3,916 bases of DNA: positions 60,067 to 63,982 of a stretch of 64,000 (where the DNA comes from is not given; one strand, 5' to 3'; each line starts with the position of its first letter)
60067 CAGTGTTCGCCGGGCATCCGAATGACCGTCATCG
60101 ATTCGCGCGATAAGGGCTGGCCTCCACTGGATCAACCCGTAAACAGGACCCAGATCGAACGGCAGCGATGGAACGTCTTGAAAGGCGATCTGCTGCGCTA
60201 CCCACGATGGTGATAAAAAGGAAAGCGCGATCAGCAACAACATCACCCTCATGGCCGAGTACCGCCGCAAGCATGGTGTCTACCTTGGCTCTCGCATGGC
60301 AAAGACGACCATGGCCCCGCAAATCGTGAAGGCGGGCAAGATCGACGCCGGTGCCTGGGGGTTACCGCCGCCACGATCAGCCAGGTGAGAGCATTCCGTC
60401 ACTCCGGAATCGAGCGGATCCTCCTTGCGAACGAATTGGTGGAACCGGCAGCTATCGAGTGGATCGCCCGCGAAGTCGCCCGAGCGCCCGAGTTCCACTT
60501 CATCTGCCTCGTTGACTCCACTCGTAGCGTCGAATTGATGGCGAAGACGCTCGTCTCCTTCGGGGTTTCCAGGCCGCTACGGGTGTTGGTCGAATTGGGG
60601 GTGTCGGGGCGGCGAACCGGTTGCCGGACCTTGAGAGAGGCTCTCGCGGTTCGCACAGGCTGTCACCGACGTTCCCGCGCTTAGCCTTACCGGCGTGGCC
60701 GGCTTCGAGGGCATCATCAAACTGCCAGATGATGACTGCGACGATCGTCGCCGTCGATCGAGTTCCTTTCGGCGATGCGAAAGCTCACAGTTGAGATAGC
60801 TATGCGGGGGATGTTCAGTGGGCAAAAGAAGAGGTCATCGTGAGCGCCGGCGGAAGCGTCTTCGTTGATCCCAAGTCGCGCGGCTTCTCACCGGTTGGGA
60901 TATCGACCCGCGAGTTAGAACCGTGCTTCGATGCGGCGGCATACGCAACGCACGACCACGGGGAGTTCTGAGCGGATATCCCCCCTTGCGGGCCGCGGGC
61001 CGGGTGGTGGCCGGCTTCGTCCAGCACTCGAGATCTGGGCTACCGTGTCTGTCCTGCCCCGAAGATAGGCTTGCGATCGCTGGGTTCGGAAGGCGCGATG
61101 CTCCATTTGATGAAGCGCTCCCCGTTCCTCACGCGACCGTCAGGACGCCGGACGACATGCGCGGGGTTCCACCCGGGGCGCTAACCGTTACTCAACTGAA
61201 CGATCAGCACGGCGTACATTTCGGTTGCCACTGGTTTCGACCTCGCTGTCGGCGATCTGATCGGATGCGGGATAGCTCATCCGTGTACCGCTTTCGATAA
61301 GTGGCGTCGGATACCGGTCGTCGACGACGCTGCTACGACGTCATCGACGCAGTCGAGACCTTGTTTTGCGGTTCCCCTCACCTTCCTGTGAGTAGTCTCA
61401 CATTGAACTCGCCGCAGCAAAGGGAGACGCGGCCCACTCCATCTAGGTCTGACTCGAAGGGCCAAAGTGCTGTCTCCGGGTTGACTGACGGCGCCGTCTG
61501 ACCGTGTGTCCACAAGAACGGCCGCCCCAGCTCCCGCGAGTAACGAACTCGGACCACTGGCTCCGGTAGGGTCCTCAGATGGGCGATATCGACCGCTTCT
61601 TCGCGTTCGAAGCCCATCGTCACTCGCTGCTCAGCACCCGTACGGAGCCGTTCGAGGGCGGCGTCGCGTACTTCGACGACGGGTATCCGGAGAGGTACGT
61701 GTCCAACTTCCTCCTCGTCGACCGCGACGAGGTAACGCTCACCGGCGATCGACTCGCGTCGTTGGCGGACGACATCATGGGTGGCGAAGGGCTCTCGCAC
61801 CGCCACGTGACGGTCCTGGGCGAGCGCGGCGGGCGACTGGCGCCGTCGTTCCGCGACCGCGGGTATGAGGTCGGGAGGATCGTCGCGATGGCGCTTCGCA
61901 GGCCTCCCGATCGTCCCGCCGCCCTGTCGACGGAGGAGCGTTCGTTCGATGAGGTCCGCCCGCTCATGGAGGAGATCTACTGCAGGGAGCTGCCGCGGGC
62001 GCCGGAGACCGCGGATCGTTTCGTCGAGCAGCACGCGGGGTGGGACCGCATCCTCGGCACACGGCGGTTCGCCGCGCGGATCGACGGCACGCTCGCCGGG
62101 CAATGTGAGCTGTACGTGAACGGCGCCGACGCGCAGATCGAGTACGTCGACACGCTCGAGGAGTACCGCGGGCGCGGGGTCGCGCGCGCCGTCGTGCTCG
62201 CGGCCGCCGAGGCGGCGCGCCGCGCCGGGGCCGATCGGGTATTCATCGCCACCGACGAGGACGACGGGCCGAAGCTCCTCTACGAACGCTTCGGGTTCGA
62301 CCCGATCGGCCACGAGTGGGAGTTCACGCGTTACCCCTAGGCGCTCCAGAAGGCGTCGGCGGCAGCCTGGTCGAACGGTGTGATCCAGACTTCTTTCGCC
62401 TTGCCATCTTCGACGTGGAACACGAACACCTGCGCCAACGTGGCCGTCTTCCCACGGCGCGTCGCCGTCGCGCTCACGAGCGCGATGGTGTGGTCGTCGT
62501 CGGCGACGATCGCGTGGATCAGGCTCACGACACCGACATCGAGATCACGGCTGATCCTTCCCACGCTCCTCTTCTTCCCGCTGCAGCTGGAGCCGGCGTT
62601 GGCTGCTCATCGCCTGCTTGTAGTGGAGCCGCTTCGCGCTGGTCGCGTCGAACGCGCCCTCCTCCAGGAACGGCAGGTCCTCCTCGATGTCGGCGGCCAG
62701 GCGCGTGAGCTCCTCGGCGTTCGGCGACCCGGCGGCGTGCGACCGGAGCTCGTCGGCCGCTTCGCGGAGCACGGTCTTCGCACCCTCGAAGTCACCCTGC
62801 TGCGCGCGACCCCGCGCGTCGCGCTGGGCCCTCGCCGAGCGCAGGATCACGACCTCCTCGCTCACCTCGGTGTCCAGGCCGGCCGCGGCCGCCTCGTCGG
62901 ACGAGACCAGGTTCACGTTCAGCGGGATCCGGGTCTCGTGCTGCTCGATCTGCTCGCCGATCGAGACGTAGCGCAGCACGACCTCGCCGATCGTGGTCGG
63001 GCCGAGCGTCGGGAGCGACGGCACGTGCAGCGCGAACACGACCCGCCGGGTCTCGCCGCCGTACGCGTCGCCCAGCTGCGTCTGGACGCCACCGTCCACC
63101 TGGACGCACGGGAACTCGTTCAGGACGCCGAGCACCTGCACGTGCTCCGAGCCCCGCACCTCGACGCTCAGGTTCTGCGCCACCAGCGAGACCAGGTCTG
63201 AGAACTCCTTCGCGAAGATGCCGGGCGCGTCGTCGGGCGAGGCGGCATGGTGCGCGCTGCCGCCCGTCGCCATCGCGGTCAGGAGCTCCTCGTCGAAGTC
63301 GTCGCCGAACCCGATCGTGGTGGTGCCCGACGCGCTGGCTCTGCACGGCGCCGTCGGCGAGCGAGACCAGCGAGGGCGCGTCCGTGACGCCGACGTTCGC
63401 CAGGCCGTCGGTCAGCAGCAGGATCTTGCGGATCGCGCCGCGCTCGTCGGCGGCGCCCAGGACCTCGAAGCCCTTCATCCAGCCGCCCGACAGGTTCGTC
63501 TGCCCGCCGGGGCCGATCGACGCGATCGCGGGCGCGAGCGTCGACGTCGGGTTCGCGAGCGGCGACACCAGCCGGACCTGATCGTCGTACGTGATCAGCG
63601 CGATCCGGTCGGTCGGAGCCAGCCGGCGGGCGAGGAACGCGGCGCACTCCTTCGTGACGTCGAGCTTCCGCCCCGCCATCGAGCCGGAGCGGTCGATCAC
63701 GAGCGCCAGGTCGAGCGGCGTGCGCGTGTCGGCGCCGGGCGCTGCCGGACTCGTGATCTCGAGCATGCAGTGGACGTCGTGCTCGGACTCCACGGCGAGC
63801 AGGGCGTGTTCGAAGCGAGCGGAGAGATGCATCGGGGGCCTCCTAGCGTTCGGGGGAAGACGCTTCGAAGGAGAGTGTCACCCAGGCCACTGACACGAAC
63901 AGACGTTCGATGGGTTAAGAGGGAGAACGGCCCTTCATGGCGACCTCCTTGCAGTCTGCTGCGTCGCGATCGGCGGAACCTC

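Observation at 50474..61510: An ~11-kb lower-GC island bounded by an exact 18-bp direct repeat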

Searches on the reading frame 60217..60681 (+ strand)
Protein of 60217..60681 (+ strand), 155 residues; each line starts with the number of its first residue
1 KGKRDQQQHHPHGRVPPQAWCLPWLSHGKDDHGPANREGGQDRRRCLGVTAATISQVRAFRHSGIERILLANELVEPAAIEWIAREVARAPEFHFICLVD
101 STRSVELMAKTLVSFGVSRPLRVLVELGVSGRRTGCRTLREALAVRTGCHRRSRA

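Call 43: search_protein_families(library=pfam, proteins=[window:60217-60681:+], max_evalue=0.01)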
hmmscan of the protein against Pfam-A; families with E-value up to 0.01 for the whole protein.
window:60217-60681:+ (155 aa): 1 family
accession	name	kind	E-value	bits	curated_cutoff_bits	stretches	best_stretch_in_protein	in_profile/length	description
PF01168.26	Ala_racemase_N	-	0.0088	16.2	24.1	0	48-146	50-138/220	Alanine racemase, N-terminal domain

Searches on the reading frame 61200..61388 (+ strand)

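Call 43: search_protein_families(library=pfam, proteins=[window:61200-61388:+], max_evalue=0.01)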
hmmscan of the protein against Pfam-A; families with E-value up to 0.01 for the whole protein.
window:61200-61388:+ (63 aa): 1 family
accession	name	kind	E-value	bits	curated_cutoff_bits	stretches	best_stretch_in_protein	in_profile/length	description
PF14031.13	D-ser_dehydrat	-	5.5e-05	24.2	22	1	13-41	69-97/97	Putative serine dehydratase domain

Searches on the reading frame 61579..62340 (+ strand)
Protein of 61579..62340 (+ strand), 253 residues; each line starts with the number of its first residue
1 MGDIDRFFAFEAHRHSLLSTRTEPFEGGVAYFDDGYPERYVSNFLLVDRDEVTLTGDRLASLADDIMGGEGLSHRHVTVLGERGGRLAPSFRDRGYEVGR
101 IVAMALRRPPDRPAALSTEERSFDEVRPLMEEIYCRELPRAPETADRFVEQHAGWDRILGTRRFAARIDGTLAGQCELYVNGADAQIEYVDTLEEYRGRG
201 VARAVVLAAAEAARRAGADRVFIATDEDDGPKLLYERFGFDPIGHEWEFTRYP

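Call 15: find_encoding_contigs(protein=window:61579-62340:+, flank=10000, max_places=10)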
Protein window:61579-62340:+ (253 aa): no gene with exactly this product is on record in the collection.

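Call 17: find_related_loci(query=window:61579-62340:+, collection=genome_contigs, flank=10000)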
Query window:61579-62340:+ (253 aa) in genome_contigs; peptide patterns used: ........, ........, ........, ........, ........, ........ (x = any residue, [..] = any of these).
98 stretches matched a pattern; 2 encode a relative of the query (tblastn E <= 1e-3); 2 distinct loci.
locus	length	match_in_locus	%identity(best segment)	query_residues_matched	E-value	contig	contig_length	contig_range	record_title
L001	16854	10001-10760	92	1-253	4e-115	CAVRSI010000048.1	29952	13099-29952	MAG: uncultured Actinomycetes bacterium isolate MFD08700.bin.2.93 genome assembly, contig: contig_68924, whole genome sh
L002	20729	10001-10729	64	10-253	7e-95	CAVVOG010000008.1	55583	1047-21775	MAG: uncultured Actinomycetes bacterium isolate MFD09779.bin.1.329 genome assembly, contig: contig_92834, whole genome s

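Call 44: search_protein_families(library=pfam, proteins=[L001:621-1487:-, L001:1565-3130:+, L001:3123-5201:+, L001:5545-8952:+, L001:9149-9703:-, L001:11345-11986:-, L001:11530-12180:+], max_evalue=0.001)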
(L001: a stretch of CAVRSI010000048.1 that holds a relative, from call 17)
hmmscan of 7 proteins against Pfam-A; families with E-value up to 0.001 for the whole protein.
L001:621-1487:- (288 aa): 2 families
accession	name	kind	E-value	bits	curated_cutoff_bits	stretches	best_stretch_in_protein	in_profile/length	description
PF00753.33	Lactamase_B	-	1.5e-23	84.3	22.7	1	23-230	5-192/196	Metallo-beta-lactamase superfamily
PF12706.13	Lactamase_B_2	-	0.00019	21.5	27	1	34-79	1-52/200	Beta-lactamase superfamily domain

L001:1565-3130:+ (522 aa): 4 families
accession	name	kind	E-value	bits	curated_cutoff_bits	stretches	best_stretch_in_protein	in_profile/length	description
PF07690.21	MFS_1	-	3.1e-36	125.5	33.4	1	32-412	2-346/347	Major Facilitator Superfamily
PF00083.30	Sugar_tr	-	7.5e-06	25.5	22.3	1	60-186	46-178/452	Sugar (and other) transporter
PF06609.19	TRI12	-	0.00032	19.7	23.2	1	45-195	63-212/599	Fungal trichothecene efflux pump (TRI12)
PF12832.13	MFS_1_like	-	0.0005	19.7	25.2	1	61-183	248-372/373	MFS_1 like family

L001:3123-5201:+ (693 aa): 4 families
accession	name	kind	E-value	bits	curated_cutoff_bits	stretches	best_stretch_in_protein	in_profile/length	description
PF00326.27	Peptidase_S9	-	5.8e-39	134.2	22.6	1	490-692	10-210/213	Prolyl oligopeptidase family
PF07676.18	PD40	-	4.5e-22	77.9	20.9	2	105-142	2-38/38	WD40-like Beta Propeller Repeat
PF02129.25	Peptidase_S15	-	8.5e-10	39.2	23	1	486-584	43-135/262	X-Pro dipeptidyl-peptidase (S15 family)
PF00561.26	Abhydrolase_1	-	7.6e-07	29.5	25.8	1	466-580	1-104/245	alpha/beta hydrolase fold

L001:5545-8952:+ (1136 aa): 6 families
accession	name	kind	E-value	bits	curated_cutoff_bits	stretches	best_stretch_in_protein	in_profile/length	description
PF13191.12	AAA_16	-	2.3e-23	84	32.6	1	232-413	1-166/167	AAA ATPase domain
PF00211.25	Guanylate_cyc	-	2.1e-22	80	21.9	1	37-208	6-176/183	Adenylate and Guanylate cyclase catalytic domain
PF13401.12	AAA_22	-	1.6e-08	35.4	27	1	257-423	6-128/130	AAA domain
PF13240.11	Zn_Ribbon_1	-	2.4e-06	27.6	25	1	4-25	2-23/23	zinc-ribbon domain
PF12282.15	GAF_PdtaS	-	0.00026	21.3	23.7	1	117-176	26-82/145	Histidine kinase PdtaS, GAF domain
PF13481.12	AAA_25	-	0.00065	19.8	27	0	920-998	99-177/195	AAA domain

L001:9149-9703:- (184 aa): 2 families
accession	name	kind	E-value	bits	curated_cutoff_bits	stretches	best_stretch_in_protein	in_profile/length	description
PF13620.12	CarboxypepD_reg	-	3.2e-05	24.6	32.3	1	98-150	11-52/82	Carboxypeptidase regulatory-like domain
PF23193.1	NOMO_3rd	-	0.00017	22.1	27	1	116-173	48-106/120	NOMO third transthyretin-like domain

L001:11345-11986:- (213 aa): 0 families

L001:11530-12180:+ (217 aa): 0 families

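Call 62: search_protein_families(library=pfam, proteins=[window:61579-62340:+], max_evalue=0.001)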
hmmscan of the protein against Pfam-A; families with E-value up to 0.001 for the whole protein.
window:61579-62340:+ (253 aa): 6 families
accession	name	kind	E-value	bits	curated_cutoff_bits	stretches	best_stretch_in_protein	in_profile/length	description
PF00583.31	Acetyltransf_1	-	3.9e-13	50.1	20.7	1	131-240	5-116/116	Acetyltransferase (GNAT) family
PF13508.13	Acetyltransf_7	-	1.3e-08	35.5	27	1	164-241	6-83/84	Acetyltransferase (GNAT) domain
PF08445.16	FR47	-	1.5e-05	25.3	22.1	1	184-243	21-80/86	FR47-like protein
PF13302.13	Acetyltransf_3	-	1.9e-05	25.8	25.4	1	134-239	27-136/138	Acetyltransferase (GNAT) domain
PF13673.13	Acetyltransf_10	-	2.9e-05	24.5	23.6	1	161-249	31-116/128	Acetyltransferase (GNAT) domain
PF14542.12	Acetyltransf_CG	-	0.0003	21.3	30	1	163-218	1-58/80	GCN5-related N-acetyl-transferase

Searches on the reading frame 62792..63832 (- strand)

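Call 73: search_protein_families(library=pfam, proteins=[window:62792-63832:-], max_evalue=0.0001)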
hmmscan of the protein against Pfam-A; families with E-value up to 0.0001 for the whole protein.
window:62792-63832:- (346 aa): 2 families
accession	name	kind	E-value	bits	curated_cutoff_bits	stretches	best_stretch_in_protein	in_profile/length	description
PF13519.12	VWA_2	-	1.4e-13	51.9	27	1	43-143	2-106/107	von Willebrand factor type A domain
PF00092.34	VWA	-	4.1e-11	43.8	23.8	1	41-151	1-119/174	von Willebrand factor type A domain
